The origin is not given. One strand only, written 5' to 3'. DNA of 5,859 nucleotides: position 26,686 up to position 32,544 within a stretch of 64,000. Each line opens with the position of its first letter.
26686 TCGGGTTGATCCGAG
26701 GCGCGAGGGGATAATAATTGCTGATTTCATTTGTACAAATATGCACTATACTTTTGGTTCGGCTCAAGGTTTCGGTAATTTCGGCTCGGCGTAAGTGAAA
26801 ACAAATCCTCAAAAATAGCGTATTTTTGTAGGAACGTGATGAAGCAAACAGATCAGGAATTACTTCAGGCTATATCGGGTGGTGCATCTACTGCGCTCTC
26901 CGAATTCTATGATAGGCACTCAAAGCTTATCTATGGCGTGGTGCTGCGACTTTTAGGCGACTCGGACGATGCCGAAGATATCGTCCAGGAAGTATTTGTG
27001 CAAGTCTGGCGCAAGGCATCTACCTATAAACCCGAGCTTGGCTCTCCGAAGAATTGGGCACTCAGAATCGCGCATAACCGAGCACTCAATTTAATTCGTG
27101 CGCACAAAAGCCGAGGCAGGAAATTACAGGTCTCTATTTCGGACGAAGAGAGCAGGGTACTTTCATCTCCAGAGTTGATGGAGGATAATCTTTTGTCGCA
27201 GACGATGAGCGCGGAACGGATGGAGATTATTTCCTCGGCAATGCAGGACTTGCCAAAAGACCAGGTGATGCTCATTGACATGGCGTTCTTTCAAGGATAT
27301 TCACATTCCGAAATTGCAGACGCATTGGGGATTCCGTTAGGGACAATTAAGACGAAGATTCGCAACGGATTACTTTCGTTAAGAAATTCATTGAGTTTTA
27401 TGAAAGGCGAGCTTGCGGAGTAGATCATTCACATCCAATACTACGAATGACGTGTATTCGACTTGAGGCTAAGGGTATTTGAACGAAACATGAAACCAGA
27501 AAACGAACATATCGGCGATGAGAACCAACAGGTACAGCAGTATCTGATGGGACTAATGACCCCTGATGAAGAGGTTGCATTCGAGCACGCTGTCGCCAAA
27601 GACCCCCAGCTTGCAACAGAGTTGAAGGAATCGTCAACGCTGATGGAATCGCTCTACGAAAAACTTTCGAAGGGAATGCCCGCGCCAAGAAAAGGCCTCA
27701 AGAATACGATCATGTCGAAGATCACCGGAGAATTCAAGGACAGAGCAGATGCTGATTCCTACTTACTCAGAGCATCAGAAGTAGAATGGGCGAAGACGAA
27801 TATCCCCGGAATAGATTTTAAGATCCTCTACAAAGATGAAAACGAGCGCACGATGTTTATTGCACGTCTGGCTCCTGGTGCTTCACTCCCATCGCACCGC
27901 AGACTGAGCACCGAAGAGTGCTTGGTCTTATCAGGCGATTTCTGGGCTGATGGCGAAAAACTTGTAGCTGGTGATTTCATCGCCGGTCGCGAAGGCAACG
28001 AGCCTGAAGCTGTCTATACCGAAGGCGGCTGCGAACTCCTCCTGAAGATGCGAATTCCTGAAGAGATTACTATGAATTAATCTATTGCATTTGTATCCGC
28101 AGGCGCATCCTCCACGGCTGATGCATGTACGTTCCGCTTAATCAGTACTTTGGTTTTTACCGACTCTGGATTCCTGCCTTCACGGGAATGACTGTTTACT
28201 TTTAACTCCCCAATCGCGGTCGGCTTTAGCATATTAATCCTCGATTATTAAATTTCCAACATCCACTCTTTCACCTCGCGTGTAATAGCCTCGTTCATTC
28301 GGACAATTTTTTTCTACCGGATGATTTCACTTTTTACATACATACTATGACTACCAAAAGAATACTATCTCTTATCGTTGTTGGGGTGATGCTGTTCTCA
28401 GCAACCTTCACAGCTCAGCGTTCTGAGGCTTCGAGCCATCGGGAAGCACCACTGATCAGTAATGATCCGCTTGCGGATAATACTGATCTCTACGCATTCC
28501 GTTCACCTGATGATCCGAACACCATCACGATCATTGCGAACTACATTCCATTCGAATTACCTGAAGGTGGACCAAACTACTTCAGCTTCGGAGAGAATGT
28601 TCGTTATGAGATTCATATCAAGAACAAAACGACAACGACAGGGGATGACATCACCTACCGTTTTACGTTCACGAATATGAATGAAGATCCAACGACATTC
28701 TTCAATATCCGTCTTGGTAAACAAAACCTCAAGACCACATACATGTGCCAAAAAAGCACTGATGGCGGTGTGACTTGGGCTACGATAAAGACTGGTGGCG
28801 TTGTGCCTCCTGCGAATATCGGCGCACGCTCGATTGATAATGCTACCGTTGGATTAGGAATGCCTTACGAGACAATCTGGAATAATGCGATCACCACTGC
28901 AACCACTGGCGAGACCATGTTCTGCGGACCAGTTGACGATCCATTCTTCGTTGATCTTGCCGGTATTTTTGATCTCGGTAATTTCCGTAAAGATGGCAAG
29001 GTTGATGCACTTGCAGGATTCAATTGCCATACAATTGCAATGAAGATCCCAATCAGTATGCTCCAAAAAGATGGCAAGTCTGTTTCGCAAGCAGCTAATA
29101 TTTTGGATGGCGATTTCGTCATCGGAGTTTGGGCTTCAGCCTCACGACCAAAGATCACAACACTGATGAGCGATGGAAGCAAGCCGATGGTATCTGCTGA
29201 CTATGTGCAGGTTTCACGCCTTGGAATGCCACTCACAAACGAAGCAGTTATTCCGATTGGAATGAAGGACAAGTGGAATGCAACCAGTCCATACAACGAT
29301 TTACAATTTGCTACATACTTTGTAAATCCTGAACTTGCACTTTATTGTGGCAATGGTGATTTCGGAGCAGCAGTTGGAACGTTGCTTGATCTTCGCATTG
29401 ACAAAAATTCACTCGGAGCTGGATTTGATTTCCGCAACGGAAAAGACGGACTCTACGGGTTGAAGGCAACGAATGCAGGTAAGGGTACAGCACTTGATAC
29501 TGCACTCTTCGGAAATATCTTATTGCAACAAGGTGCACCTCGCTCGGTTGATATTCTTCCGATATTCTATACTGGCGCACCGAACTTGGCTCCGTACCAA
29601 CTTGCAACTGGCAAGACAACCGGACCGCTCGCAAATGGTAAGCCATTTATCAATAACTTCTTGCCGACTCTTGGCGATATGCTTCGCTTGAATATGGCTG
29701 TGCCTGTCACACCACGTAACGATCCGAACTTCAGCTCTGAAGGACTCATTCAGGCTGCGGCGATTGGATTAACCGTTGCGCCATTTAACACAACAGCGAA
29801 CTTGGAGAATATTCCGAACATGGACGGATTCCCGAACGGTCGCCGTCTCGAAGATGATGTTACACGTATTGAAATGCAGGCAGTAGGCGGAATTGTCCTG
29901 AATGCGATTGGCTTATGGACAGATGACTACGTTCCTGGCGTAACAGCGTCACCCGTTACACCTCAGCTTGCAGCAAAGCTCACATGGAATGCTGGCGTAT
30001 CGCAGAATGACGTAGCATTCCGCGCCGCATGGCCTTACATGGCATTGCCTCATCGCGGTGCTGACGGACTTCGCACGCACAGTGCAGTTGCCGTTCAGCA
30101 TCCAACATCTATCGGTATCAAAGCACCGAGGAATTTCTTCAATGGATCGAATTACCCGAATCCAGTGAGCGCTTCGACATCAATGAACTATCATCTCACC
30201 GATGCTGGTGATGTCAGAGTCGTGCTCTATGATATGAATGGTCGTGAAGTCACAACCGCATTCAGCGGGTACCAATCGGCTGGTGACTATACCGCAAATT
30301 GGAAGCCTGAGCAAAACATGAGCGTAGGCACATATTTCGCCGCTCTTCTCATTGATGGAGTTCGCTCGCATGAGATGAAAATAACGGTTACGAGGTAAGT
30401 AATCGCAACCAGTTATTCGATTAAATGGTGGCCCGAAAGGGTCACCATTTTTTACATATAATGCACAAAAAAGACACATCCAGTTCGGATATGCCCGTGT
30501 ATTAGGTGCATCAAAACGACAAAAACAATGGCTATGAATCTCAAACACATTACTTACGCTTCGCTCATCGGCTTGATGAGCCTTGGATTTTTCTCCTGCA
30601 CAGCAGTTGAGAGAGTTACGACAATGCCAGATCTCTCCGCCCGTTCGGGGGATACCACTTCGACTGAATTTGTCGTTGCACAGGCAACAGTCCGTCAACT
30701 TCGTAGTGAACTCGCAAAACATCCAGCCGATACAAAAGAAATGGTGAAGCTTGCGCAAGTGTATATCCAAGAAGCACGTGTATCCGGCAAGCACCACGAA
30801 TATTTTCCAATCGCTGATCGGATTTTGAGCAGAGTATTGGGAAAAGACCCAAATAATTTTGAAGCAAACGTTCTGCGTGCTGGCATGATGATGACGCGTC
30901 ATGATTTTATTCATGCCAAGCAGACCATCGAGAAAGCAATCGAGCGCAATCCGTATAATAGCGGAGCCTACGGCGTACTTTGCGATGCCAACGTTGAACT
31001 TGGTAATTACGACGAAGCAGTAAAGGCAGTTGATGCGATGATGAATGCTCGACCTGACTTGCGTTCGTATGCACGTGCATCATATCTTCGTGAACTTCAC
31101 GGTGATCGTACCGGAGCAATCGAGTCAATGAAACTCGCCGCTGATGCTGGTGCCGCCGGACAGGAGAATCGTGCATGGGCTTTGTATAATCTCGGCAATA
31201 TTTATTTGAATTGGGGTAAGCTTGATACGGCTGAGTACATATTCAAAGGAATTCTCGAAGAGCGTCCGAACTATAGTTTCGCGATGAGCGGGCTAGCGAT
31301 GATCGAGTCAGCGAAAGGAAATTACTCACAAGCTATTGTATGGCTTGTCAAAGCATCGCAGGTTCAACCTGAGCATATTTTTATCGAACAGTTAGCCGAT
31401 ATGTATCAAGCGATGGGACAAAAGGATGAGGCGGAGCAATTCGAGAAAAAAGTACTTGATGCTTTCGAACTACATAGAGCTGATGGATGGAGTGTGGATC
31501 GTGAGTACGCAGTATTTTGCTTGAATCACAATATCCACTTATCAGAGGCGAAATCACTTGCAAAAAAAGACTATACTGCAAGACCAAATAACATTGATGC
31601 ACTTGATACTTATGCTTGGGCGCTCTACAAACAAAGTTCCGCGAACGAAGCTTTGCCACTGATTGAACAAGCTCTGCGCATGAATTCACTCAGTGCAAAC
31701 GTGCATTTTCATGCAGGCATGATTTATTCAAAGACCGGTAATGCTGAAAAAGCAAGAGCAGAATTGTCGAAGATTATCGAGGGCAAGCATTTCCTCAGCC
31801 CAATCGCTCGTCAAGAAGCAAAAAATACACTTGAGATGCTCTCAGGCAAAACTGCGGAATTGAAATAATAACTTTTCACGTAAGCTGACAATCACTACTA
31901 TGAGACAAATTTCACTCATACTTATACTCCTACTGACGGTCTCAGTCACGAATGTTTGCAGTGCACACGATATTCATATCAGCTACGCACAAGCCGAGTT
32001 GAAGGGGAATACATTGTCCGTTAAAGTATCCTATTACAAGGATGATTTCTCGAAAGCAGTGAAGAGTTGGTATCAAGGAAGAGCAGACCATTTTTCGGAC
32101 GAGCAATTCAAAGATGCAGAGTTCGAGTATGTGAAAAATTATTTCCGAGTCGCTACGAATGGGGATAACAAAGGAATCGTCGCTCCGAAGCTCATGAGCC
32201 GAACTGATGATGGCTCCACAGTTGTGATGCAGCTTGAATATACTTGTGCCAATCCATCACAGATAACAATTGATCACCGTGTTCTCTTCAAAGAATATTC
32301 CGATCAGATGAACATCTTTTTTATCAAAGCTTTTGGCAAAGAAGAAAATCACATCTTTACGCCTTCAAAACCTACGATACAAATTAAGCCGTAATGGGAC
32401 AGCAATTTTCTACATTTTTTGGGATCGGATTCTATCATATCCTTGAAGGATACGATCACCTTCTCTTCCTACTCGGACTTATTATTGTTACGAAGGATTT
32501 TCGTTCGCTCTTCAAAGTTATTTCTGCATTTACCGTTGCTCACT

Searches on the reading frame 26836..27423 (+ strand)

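Call 74: search_protein_families(library=pfam, proteins=[window:26836-27423:+], max_evalue=0.00001)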
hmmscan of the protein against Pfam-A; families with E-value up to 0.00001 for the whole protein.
window:26836-27423:+ (195 aa): 3 families
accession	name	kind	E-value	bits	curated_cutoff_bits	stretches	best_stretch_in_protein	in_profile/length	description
PF04542.20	Sigma70_r2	-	1.7e-21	76.2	24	1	24-91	1-69/71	Sigma-70 region 2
PF08281.18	Sigma70_r4_2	-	1.2e-10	41.3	25.7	1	130-180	2-52/54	Sigma-70, region 4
PF04545.22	Sigma70_r4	-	1.2e-10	41.1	24.1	1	135-184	1-50/50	Sigma-70, region 4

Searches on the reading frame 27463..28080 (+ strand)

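Call 74: search_protein_families(library=pfam, proteins=[window:27463-28080:+], max_evalue=0.00001)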
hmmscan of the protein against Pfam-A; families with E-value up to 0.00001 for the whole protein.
window:27463-28080:+ (205 aa): 1 family
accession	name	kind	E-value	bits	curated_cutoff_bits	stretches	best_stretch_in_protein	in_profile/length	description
PF12973.13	Cupin_7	-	3.3e-12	46.6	27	1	101-193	5-98/105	ChrR Cupin-like domain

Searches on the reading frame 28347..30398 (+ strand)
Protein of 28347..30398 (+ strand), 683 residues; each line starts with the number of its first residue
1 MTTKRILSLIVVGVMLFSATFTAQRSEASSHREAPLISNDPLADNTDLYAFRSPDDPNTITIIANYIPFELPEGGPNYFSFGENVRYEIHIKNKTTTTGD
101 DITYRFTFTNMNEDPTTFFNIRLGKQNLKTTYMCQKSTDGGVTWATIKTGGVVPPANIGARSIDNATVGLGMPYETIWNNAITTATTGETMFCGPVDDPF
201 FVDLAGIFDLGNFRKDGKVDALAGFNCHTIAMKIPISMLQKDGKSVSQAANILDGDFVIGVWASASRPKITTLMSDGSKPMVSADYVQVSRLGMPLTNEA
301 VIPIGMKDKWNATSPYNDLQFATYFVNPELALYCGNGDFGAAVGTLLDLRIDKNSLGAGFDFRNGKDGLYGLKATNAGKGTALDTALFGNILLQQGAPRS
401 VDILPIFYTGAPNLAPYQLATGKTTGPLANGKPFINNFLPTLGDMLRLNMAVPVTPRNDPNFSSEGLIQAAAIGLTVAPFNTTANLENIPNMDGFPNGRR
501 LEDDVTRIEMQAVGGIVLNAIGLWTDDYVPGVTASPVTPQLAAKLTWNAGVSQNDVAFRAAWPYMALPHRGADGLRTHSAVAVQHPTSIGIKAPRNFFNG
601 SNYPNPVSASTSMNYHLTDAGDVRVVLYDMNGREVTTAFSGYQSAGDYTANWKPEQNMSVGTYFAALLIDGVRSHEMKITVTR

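Call 74: search_protein_families(library=pfam, proteins=[window:28347-30398:+], max_evalue=0.00001)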
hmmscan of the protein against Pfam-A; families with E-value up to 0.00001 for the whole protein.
window:28347-30398:+ (683 aa): 1 family
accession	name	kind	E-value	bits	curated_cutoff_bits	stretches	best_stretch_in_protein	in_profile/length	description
PF14224.11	DUF4331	-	2.3e-122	409.7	27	1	29-568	1-421/421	Domain of unknown function (DUF4331)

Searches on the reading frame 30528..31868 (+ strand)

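Call 75: search_protein_families(library=pfam, proteins=[window:30528-31868:+], max_evalue=0.00001)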
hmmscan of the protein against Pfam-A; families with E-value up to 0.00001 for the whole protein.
window:30528-31868:+ (446 aa): 16 families
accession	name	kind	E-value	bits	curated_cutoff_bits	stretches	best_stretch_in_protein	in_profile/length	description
PF14559.12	TPR_19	-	5.7e-23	81.5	25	1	126-181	6-61/68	Tetratricopeptide repeat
PF13431.12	TPR_17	-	6.5e-20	70.1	24.4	0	214-236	11-33/34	Tetratricopeptide repeat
PF13424.12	TPR_12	-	3e-16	59.8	30.1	0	199-240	28-69/77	Tetratricopeptide repeat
PF07719.23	TPR_2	-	8.3e-16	57.2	27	0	390-417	1-28/34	Tetratricopeptide repeat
PF13181.12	TPR_8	-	2.6e-15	55.6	25.7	0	218-248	3-33/34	Tetratricopeptide repeat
PF00515.34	TPR_1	-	2.3e-14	53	27.8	0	216-248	1-33/34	Tetratricopeptide repeat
PF13432.12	TPR_16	-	1.7e-11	44.8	32.7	0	363-416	4-57/65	Tetratricopeptide repeat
PF12895.13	ANAPC3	-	1.3e-10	41.9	27.2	0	338-415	5-81/82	Anaphase-promoting complex, cyclosome, subunit 3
PF23914.1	TPR_CcmH_CycH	-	1.8e-10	41.3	42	0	58-173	39-149/158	Cytochrome c-type biogenesis protein H TPR domain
PF13374.12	TPR_10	-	2.1e-10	40.7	27.5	0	288-311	7-30/42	Tetratricopeptide repeat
PF13428.12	TPR_14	-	2.4e-10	40.5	23.5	0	357-394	2-39/44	Tetratricopeptide repeat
PF13414.12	TPR_11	-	1.5e-07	31.4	26.8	0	262-282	6-26/42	TPR repeat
PF25064.1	ARM_TT21_5th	-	5.7e-07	30.3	27.8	0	112-200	2-90/117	TT21 fifth ARM repeats domain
PF13174.12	TPR_6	-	6.5e-07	30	26.3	0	218-248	2-32/33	Tetratricopeptide repeat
PF13176.12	TPR_7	-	7.5e-07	29.2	27.9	0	288-306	4-22/36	Tetratricopeptide repeat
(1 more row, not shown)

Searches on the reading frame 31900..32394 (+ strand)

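Call 75: search_protein_families(library=pfam, proteins=[window:31900-32394:+], max_evalue=0.00001)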
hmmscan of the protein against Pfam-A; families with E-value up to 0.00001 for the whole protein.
window:31900-32394:+ (164 aa): 1 family
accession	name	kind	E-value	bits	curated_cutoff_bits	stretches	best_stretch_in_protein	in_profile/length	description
PF20420.3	DUF6702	-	6.2e-14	52.6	24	1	21-153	5-140/141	Domain of unknown function (DUF6702)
